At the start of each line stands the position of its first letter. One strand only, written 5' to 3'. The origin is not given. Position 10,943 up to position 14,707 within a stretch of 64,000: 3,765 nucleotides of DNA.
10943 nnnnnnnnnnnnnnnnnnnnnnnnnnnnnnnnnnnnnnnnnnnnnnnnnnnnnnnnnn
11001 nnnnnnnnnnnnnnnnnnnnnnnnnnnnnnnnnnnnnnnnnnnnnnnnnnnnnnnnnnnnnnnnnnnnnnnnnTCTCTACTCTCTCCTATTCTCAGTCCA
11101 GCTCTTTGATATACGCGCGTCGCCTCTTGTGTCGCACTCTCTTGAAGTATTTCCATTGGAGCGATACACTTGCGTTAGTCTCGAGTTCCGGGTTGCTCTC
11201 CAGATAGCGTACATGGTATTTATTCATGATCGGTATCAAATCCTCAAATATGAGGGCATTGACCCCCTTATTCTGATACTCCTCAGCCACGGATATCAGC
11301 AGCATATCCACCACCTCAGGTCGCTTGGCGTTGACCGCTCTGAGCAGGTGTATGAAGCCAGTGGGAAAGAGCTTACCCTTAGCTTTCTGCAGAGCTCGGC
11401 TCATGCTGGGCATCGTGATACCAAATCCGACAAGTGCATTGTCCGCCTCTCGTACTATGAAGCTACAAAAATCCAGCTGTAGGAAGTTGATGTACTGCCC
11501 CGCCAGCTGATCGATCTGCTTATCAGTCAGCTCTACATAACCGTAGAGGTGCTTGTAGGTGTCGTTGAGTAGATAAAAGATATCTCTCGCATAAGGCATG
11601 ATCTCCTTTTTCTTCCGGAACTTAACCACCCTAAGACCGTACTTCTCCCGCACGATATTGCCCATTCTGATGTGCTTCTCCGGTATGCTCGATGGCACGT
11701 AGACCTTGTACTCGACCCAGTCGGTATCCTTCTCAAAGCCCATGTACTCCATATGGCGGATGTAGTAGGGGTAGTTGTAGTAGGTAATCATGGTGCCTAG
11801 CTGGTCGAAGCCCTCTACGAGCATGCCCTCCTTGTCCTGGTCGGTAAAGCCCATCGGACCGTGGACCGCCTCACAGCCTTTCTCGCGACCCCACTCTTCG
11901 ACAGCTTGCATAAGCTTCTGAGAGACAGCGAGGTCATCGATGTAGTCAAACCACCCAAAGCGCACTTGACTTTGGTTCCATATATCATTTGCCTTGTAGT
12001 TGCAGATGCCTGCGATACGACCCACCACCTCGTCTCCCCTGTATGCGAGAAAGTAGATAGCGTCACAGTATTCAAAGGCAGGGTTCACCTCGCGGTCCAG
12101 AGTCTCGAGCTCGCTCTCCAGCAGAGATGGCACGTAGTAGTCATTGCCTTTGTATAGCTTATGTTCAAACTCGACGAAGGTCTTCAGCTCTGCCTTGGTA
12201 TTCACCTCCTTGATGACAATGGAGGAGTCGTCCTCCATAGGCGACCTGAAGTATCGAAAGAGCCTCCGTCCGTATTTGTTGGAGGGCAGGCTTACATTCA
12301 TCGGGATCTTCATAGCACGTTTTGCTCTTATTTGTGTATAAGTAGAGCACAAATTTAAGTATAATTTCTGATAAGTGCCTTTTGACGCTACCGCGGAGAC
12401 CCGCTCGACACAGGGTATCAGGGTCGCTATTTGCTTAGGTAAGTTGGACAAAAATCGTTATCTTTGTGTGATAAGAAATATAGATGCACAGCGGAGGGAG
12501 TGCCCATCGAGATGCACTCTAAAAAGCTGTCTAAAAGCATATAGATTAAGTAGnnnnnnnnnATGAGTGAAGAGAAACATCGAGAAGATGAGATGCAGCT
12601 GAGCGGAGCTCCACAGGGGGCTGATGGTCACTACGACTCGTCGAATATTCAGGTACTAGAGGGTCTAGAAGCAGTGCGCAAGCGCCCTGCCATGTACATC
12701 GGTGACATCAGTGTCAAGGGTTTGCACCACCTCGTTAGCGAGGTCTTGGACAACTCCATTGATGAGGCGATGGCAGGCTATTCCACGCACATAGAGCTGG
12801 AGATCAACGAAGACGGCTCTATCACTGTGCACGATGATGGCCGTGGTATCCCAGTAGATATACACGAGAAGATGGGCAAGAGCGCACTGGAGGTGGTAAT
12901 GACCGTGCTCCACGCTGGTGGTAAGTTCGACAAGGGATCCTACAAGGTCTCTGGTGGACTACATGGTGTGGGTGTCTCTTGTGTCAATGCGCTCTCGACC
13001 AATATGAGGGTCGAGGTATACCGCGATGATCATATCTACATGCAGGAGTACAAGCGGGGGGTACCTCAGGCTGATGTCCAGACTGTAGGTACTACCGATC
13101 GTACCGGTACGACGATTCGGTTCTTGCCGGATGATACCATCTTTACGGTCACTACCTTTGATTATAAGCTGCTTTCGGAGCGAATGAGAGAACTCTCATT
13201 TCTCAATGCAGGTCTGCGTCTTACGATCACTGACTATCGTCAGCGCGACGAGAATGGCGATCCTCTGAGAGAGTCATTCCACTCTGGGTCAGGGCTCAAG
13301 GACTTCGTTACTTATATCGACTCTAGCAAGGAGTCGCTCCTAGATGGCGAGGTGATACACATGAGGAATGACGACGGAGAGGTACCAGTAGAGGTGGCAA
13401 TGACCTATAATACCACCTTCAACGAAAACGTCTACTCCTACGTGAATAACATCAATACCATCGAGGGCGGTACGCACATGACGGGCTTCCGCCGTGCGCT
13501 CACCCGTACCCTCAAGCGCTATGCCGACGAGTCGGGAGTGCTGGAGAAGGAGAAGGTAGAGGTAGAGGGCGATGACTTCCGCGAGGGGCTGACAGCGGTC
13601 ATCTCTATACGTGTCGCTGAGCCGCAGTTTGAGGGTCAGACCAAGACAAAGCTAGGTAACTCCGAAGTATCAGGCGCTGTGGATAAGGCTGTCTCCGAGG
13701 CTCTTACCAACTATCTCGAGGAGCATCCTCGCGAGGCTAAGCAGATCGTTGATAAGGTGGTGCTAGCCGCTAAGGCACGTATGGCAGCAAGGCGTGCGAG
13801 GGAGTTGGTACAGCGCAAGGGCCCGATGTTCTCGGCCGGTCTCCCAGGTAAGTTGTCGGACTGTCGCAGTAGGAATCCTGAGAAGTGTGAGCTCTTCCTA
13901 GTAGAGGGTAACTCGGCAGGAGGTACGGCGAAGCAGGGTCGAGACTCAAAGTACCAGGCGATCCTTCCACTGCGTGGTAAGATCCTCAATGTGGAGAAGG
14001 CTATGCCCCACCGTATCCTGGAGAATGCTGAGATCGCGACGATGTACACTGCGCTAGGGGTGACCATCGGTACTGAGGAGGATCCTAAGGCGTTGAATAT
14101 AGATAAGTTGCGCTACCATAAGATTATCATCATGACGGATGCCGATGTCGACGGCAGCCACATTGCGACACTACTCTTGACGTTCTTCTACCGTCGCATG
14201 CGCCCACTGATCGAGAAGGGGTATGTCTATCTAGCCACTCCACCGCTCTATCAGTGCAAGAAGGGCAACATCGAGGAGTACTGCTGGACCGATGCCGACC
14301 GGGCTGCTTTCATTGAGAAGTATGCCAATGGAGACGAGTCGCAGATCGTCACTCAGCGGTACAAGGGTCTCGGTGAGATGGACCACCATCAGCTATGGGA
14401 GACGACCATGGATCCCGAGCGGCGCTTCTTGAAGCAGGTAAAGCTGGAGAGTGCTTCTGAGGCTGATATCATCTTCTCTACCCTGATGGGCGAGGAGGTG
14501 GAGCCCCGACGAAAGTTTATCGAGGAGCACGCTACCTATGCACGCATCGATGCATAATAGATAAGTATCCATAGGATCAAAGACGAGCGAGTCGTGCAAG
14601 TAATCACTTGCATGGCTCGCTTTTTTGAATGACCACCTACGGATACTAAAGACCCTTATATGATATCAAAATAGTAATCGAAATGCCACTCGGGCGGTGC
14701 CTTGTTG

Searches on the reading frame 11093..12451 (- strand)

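Call 50: search_protein_families(library=pfam, proteins=[window:11093-12451:-], max_evalue=0.00001)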
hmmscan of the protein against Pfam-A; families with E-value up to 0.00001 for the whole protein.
window:11093-12451:- (452 aa): 1 family
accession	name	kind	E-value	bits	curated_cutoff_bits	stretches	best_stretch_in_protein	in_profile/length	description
PF00583.31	Acetyltransf_1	-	2.3e-07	31.5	20.7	0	111-196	13-96/116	Acetyltransferase (GNAT) family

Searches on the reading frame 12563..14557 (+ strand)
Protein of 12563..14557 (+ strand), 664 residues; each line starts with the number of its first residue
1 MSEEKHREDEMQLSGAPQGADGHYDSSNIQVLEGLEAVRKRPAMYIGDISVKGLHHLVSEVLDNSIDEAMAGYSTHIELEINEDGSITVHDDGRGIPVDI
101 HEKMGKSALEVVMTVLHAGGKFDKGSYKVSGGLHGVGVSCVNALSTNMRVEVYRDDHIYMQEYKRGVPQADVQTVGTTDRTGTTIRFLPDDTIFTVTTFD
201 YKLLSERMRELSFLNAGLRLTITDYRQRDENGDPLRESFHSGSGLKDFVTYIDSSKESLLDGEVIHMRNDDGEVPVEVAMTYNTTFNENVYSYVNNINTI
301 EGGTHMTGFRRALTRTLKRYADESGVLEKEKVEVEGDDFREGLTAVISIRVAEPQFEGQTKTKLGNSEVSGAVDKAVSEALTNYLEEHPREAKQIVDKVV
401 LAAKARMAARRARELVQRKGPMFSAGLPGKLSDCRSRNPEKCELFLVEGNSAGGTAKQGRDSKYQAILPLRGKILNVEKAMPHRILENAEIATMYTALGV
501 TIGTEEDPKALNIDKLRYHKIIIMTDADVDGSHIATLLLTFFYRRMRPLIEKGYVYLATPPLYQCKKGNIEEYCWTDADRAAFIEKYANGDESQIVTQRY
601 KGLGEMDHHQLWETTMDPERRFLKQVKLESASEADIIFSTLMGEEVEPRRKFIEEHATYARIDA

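Call 28: find_homologous_proteins(query=window:12563-14557:+, max_evalue=1e-100)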
Query window:12563-14557:+ (664 aa): 8000 proteins with E <= 1e-100 among 8000 candidates; the best 120 are listed.
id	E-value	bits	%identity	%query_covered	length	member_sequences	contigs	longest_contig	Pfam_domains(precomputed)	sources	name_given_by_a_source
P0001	0.0e+0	1476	100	98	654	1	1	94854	PF00986.27,PF02518.32,PF01751.29,PF00204.32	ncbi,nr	ncbi:MAG: DNA topoisomerase (ATP-hydrolyzing) subunit B [Porphyromonas sp.]|nr:DNA topoisomerase (AT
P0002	0.0e+0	1286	86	99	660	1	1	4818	PF00986.27,PF02518.32,PF01751.29,PF00204.32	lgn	-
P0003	0.0e+0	1203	81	97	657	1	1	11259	PF00986.27,PF02518.32,PF01751.29,PF00204.32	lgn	-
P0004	0.0e+0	1199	81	97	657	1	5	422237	PF00986.27,PF02518.32,PF01751.29,PF00204.32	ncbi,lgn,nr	ncbi:DNA topoisomerase (ATP-hydrolyzing) subunit B [Porphyromonadaceae bacterium W3.11]|nr:DNA topoi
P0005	0.0e+0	1188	78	98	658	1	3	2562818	PF00986.27,PF02518.32,PF01751.29,PF00204.32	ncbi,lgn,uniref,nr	ncbi:DNA topoisomerase (ATP-hydrolyzing) subunit B [Porphyromonas levii]|uniref:DNA gyrase subunit B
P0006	0.0e+0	1186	78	98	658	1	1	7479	PF00986.27,PF02518.32,PF01751.29,PF00204.32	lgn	-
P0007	0.0e+0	1186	77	100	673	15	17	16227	PF00986.27,PF02518.32,PF01751.29,PF00204.32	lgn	-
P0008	0.0e+0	1185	78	98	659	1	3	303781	PF00986.27,PF02518.32,PF01751.29,PF00204.32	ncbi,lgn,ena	-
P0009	0.0e+0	1180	80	97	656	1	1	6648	PF00986.27,PF02518.32,PF01751.29,PF00204.32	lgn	-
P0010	0.0e+0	1179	79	97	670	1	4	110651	PF00986.27,PF02518.32,PF01751.29,PF00204.32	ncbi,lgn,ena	-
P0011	0.0e+0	1179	78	98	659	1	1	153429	PF00986.27,PF02518.32,PF01751.29,PF00204.32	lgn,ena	-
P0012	0.0e+0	1178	79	97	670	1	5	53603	PF00986.27,PF02518.32,PF01751.29,PF00204.32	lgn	-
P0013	0.0e+0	1178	78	100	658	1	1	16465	PF00986.27,PF02518.32,PF01751.29,PF00204.32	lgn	-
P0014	0.0e+0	1176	79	97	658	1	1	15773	PF00986.27,PF02518.32,PF01751.29,PF00204.32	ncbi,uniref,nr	ncbi:MAG: DNA topoisomerase (ATP-hydrolyzing) subunit B [Bacteroidales bacterium]|uniref:DNA topoiso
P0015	0.0e+0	1174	78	98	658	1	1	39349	PF00986.27,PF02518.32,PF01751.29,PF00204.32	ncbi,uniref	ncbi:DNA topoisomerase (ATP-hydrolyzing) subunit B [Porphyromonas somerae]|uniref:DNA topoisomerase 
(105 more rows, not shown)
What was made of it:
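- The genus is the same (call 28).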

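Call 29: find_encoding_contigs(protein=P0002, flank=10000, max_places=3)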
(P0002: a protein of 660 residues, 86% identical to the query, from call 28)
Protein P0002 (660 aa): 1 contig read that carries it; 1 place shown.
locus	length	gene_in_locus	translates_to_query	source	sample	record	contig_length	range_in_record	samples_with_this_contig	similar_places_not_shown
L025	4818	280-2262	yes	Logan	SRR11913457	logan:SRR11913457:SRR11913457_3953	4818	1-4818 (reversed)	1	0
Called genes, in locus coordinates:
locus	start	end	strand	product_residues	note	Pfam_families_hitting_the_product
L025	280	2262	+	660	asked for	PF02518:HATPase_c, PF00204:DNA_gyraseB, PF01751:Toprim, PF00986:DNA_gyraseB_C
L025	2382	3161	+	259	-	PF00970:FAD_binding_6 (faint), PF00175:NAD_binding_1 (weak), PF10418:DHODB_Fe-S_bind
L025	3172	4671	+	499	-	PF14691:Fer4_20, PF01262:AlaDh_PNT_C (faint), PF00070:Pyr_redox (weak), PF01266:DAO (faint), PF07992:Pyr_redox_2, PF13450:NAD_binding_8, PF13738:Pyr_redox_3 (faint)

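Call 30: find_encoding_contigs(protein=P0004, flank=10000, max_places=2)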
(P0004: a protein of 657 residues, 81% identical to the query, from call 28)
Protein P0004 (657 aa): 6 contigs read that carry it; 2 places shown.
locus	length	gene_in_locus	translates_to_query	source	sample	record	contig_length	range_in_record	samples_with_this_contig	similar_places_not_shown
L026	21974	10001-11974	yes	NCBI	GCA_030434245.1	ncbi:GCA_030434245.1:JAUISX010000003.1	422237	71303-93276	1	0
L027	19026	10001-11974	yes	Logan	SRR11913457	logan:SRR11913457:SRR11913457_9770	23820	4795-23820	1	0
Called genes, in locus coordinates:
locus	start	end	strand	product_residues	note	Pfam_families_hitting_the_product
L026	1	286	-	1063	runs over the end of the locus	PF13620:CarboxypepD_reg, PF13715:CarbopepD_reg_2, PF07715:Plug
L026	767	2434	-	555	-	PF00501:AMP-binding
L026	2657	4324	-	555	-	PF00501:AMP-binding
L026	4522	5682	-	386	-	PF28492:Beta_helix_4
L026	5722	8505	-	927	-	PF13620:CarboxypepD_reg, PF13715:CarbopepD_reg_2, PF07715:Plug, PF00593:TonB_dep_Rec_b-barrel, PF14905:OMP_b-brl_3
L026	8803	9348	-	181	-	PF00254:FKBP_C (weak)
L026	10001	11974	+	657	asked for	PF02518:HATPase_c, PF00204:DNA_gyraseB, PF01751:Toprim, PF00986:DNA_gyraseB_C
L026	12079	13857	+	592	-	PF07722:Peptidase_C26, PF00117:GATase, PF01244:Peptidase_M19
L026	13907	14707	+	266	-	PF00175:NAD_binding_1 (weak), PF10418:DHODB_Fe-S_bind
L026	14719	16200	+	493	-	PF14691:Fer4_20, PF07992:Pyr_redox_2, PF00070:Pyr_redox (faint), PF13450:NAD_binding_8 (weak), PF13738:Pyr_redox_3 (faint)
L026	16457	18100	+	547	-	PF04551:GcpE, PF26540:GcpE_C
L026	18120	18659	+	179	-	PF00908:dTDP_sugar_isom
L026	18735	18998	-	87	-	PF06961:DUF1294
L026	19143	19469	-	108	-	PF20619:DUF6804 (weak)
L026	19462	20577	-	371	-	PF03308:MeaB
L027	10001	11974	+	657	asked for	PF02518:HATPase_c, PF00204:DNA_gyraseB, PF01751:Toprim, PF00986:DNA_gyraseB_C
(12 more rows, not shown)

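Call 31: find_encoding_contigs(protein=P0003, flank=10000, max_places=2)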
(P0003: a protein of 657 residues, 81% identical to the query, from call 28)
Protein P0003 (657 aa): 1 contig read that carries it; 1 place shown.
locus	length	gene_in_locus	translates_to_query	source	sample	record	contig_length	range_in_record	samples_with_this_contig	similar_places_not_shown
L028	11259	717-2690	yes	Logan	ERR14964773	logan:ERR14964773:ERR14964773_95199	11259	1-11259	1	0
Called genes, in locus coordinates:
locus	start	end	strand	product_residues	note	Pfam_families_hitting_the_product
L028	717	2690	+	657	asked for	PF02518:HATPase_c, PF00204:DNA_gyraseB, PF01751:Toprim, PF00986:DNA_gyraseB_C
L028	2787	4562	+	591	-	PF07722:Peptidase_C26, PF00117:GATase, PF01244:Peptidase_M19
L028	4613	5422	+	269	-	PF00175:NAD_binding_1 (weak), PF10418:DHODB_Fe-S_bind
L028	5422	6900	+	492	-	PF14691:Fer4_20, PF07992:Pyr_redox_2, PF00070:Pyr_redox (faint), PF13450:NAD_binding_8 (weak), PF13738:Pyr_redox_3 (faint)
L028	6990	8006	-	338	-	PF00480:ROK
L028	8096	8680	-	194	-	-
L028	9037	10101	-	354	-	PF00154:RecA_N, PF08423:Rad51 (weak), PF06745:ATPase (weak), PF27531:MT3502_N (weak), PF21096:RecA_C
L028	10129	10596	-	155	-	PF00578:AhpC-TSA, PF08534:Redoxin, PF13911:AhpC-TSA_2 (weak)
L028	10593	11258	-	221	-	?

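Call 44: find_encoding_contigs(protein=P0001, flank=10000, max_places=3)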
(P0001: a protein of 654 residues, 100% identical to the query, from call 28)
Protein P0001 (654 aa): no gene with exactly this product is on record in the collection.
